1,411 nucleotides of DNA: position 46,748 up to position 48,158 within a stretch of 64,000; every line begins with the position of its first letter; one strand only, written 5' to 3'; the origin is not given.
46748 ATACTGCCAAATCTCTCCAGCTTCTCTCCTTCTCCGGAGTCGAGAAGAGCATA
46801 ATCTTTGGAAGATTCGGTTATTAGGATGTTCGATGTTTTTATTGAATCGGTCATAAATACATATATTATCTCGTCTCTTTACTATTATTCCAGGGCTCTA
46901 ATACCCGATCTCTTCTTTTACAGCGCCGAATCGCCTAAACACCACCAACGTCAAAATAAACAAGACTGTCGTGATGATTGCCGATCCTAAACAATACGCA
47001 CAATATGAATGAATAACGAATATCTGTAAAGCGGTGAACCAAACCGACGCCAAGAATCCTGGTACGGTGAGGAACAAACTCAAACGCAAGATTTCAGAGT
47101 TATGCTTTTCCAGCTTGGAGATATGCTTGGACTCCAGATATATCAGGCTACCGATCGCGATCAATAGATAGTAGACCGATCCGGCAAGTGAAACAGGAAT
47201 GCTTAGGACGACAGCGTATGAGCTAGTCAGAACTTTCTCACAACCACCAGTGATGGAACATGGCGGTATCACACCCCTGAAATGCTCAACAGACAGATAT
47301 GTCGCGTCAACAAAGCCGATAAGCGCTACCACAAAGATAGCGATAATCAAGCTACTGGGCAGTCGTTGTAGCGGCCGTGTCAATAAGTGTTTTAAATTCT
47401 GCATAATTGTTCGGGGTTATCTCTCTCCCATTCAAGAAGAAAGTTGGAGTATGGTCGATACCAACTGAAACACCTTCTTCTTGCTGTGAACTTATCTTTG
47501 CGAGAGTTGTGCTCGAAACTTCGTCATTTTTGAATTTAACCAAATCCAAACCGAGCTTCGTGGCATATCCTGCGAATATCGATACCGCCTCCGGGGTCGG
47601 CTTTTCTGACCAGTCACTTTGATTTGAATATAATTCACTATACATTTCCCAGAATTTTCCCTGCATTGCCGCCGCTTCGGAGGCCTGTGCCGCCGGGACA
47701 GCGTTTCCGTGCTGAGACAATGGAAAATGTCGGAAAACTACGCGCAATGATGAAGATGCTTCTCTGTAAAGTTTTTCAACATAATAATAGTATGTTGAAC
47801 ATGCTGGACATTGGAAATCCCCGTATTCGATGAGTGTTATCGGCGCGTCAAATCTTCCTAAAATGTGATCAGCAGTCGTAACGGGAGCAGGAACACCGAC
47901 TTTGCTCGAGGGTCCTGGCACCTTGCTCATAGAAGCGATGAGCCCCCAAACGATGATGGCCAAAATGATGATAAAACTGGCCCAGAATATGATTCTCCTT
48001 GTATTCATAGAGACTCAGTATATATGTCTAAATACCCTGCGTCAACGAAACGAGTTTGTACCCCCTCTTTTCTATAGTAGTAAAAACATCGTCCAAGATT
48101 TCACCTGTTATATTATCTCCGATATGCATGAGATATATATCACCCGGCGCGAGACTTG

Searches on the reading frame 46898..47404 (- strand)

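Call 33: search_protein_families(library=pfam, proteins=[window:46898-47404:-], max_evalue=0.01)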
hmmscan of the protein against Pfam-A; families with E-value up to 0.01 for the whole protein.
window:46898-47404:- (168 aa): 1 family
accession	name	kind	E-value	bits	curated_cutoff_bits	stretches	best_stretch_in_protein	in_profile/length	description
PF07884.19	VKOR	-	3.7e-25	89.1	27.5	1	22-153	2-134/134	Vitamin K epoxide reductase family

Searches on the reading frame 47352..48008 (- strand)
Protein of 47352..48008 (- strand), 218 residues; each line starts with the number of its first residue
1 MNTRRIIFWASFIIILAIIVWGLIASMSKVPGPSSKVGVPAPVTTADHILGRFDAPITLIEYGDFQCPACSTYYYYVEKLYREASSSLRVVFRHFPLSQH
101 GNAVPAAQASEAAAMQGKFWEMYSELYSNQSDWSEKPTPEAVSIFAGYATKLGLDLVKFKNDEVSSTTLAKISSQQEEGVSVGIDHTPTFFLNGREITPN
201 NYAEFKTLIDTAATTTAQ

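Call 33: search_protein_families(library=pfam, proteins=[window:47352-48008:-], max_evalue=0.01)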
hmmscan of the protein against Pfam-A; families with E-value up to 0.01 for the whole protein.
window:47352-48008:- (218 aa): 2 families
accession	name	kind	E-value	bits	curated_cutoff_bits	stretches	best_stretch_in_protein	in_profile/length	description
PF13462.12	Thioredoxin_4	-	3.8e-25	89.4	23.2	1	46-210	4-164/165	Thioredoxin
PF01323.26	DSBA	-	7.2e-10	39.4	25.6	1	58-200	1-180/191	DSBA-like thioredoxin domain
